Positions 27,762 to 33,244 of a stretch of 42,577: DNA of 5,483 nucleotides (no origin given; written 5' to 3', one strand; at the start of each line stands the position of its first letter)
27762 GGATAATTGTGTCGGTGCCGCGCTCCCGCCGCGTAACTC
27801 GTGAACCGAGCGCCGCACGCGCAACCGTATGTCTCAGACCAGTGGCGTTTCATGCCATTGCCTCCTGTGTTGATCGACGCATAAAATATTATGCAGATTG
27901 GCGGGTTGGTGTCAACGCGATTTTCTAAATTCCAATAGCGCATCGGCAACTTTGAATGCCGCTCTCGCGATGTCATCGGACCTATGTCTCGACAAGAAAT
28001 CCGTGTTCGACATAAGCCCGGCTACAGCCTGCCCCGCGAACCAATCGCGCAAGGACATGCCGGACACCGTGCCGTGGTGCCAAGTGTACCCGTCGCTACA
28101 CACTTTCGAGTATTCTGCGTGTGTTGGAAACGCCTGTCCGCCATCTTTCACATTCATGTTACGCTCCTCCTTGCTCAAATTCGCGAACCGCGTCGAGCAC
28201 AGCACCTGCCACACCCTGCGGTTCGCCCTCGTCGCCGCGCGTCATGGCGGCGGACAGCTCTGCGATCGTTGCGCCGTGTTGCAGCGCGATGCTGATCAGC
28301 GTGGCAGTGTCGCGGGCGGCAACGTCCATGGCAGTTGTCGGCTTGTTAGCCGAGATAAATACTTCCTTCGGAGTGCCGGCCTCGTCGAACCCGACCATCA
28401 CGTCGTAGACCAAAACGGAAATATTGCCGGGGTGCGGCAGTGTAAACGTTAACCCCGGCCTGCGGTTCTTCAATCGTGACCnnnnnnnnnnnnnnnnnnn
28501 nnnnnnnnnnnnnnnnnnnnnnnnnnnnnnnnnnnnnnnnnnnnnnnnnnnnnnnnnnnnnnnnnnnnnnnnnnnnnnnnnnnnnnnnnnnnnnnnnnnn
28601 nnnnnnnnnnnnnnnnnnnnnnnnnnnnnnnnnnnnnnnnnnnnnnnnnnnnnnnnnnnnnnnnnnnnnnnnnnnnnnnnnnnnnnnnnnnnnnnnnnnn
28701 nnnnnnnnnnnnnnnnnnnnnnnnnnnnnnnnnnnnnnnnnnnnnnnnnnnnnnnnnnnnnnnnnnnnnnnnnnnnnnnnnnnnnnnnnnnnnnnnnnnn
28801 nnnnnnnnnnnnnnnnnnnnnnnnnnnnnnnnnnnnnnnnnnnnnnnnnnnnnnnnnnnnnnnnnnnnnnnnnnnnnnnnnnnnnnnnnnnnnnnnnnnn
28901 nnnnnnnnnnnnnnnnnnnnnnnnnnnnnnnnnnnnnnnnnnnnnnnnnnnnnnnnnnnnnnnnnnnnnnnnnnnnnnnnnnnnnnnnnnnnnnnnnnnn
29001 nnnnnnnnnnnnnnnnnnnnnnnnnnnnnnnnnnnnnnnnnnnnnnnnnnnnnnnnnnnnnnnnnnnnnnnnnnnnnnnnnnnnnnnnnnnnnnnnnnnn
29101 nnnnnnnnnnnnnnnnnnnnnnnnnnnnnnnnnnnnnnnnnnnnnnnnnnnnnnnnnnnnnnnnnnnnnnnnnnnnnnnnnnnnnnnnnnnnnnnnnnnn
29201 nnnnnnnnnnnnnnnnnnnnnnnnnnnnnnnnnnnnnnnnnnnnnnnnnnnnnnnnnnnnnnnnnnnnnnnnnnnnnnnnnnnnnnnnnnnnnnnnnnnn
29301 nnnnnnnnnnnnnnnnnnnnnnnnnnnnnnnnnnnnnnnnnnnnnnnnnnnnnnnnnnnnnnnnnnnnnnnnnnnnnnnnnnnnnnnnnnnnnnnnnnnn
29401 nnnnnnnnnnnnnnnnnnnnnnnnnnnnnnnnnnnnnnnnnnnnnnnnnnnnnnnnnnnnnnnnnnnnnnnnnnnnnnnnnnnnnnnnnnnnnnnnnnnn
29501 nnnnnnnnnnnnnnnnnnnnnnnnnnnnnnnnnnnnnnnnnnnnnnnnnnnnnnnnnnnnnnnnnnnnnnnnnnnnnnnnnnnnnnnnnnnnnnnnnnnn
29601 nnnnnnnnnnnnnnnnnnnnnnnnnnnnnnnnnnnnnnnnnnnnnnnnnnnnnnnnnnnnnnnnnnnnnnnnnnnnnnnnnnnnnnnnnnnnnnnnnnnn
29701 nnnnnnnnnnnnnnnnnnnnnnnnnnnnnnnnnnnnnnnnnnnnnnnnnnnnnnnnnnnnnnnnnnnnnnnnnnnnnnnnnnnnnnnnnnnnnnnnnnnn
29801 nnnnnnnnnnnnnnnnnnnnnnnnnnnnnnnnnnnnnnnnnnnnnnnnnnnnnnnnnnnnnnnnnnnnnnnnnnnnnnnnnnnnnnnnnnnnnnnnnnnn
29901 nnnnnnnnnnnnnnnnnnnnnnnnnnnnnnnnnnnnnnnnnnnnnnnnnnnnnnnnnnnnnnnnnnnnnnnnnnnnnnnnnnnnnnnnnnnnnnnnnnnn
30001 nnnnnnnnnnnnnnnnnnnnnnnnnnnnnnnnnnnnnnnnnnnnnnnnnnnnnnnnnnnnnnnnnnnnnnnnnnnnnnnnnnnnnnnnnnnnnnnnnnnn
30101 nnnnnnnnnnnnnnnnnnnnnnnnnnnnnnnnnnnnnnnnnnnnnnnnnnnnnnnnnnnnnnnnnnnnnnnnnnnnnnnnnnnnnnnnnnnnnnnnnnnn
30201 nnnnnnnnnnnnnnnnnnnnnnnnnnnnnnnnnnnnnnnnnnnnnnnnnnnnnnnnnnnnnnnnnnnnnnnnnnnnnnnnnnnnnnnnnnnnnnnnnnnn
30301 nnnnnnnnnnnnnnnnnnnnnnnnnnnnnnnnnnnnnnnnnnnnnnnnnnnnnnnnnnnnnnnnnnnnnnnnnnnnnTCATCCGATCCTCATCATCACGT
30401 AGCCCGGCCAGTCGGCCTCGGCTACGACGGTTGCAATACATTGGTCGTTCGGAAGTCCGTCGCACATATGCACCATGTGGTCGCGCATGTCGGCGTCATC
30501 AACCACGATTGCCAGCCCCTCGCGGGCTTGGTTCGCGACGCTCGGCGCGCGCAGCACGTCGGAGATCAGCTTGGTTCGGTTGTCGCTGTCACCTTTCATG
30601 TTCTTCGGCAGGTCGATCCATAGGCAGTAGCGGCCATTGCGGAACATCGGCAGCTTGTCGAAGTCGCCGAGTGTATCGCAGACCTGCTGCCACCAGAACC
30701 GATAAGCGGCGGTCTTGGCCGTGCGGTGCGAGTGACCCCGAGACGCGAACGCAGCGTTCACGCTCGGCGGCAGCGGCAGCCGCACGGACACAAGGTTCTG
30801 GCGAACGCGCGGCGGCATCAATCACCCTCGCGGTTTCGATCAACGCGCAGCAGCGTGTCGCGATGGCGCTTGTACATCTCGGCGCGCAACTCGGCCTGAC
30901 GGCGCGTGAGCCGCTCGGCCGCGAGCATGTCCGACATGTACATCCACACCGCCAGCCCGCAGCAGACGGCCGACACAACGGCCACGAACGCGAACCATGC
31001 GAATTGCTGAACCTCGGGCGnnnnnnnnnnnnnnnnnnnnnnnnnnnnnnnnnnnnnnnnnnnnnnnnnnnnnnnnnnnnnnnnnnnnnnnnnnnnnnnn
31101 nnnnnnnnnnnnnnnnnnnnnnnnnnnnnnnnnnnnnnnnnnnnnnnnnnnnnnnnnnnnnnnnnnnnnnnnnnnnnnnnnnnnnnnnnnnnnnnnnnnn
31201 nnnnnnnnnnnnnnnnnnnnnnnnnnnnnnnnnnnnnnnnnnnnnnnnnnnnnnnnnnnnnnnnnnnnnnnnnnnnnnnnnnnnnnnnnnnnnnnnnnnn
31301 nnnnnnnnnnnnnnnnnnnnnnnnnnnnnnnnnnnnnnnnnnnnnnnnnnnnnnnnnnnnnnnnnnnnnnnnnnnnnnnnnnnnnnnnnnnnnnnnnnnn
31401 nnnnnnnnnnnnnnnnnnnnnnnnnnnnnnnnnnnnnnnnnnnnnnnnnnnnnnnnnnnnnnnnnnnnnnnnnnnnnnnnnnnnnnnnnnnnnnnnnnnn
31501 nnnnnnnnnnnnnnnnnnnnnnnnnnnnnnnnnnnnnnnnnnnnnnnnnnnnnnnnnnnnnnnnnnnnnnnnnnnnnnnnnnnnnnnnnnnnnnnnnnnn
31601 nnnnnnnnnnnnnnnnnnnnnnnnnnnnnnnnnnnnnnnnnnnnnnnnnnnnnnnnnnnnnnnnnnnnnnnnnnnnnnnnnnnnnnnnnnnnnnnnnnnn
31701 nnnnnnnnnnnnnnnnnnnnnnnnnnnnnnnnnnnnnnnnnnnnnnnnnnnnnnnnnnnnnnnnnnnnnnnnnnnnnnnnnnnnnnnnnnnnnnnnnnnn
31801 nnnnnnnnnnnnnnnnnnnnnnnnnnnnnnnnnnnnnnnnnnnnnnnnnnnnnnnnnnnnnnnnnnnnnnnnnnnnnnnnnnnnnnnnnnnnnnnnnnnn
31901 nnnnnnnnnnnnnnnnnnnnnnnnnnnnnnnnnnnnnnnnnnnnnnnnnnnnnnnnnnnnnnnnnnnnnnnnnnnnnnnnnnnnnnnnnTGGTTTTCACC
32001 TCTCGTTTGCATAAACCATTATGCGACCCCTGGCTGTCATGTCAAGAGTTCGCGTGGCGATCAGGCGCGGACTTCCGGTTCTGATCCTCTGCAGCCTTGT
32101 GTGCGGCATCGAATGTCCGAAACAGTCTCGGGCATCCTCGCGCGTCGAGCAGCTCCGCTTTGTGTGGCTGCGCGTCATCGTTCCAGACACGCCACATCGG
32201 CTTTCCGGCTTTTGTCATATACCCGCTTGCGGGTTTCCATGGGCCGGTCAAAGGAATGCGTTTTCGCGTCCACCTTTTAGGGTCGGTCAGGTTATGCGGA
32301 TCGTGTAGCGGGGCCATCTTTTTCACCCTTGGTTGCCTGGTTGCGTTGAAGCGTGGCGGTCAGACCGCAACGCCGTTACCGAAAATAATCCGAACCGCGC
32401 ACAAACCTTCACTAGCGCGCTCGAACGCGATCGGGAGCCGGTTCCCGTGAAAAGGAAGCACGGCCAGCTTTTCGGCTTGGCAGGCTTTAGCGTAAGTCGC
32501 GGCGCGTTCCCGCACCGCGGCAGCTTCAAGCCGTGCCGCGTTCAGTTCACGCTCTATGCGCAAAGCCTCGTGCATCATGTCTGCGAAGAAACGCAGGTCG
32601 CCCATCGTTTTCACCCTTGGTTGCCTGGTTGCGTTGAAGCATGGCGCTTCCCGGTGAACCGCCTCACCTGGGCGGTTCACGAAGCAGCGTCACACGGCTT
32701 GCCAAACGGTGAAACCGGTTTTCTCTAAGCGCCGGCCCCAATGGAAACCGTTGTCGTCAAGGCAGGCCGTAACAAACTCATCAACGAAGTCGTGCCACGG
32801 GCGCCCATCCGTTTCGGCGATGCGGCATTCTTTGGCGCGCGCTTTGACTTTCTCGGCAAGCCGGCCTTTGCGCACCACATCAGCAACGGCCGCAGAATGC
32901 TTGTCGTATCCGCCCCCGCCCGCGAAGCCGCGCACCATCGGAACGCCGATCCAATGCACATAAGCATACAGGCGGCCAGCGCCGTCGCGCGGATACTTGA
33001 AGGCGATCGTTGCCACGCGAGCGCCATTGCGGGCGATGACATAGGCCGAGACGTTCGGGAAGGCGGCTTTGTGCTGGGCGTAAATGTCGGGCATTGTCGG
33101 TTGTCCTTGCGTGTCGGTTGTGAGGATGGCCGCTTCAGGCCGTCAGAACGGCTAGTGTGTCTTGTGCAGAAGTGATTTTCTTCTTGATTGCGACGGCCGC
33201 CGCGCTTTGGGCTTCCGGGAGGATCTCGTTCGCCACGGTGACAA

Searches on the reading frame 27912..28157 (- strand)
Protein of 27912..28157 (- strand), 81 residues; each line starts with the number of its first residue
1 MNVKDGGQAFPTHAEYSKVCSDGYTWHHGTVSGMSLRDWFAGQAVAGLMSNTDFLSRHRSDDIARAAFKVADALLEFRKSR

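Call 51: search_protein_families(library=pfam, proteins=[window:27912-28157:-], max_evalue=0.05)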
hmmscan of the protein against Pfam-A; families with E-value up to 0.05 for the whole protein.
window:27912-28157:- (81 aa): 1 family
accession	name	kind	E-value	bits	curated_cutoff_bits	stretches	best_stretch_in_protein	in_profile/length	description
PF24333.1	DUF7501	-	0.016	15.8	27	1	2-33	19-50/58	Family of unknown function (DUF7501)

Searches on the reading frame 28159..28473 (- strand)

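Call 40: search_protein_families(library=pfam, proteins=[window:28159-28473:-], max_evalue=0.01)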
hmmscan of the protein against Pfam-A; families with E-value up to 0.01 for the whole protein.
window:28159-28473:- (104 aa): 1 family
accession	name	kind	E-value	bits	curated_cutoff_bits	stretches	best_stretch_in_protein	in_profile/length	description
PF12637.14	TSCPD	-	0.00028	21.6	22.8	1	24-79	17-66/88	TSCPD domain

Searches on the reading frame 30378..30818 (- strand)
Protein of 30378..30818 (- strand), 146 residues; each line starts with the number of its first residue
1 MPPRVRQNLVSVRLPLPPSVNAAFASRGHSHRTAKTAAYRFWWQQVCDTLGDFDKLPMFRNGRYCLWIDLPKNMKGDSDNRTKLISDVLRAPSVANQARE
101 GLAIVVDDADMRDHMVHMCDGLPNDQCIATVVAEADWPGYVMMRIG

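Call 40: search_protein_families(library=pfam, proteins=[window:30378-30818:-], max_evalue=0.01)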
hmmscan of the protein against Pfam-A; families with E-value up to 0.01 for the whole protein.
window:30378-30818:- (146 aa): 0 families

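Call 60: search_protein_families(library=phrogs, proteins=[window:30378-30818:-], max_evalue=0.01)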
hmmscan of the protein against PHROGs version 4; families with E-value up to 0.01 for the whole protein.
window:30378-30818:- (146 aa): 2 families
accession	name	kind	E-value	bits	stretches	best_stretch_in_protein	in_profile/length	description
phrog_34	-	DNA, RNA and nucleotide metabolism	8.1e-05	23.4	1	7-90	72-158/259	RusA-like Holliday junction resolvase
phrog_11573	-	unknown function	0.0026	19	1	17-90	9-76/110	-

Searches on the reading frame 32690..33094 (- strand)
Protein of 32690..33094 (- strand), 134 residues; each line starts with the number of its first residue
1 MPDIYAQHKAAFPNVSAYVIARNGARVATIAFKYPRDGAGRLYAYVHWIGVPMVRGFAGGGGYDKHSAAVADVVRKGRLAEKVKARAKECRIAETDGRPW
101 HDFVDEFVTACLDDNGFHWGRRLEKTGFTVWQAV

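Call 11: search_protein_families(library=phrogs, proteins=[window:32690-33094:-], max_evalue=0.01)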
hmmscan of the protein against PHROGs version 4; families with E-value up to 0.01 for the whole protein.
window:32690-33094:- (134 aa): 0 families

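Call 12: search_protein_families(library=pfam, proteins=[window:32690-33094:-], max_evalue=0.01)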
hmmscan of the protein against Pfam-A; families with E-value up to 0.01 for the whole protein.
window:32690-33094:- (134 aa): 0 families

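Call 87: search_protein_families(library=pfam, proteins=[window:32690-33094:-], max_evalue=10)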
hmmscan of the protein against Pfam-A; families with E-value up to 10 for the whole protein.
window:32690-33094:- (134 aa): 0 families

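Call 90: search_protein_families(library=ncbifam, proteins=[window:32690-33094:-], max_evalue=0.05)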
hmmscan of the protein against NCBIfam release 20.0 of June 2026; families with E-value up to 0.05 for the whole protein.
window:32690-33094:- (134 aa): 0 families
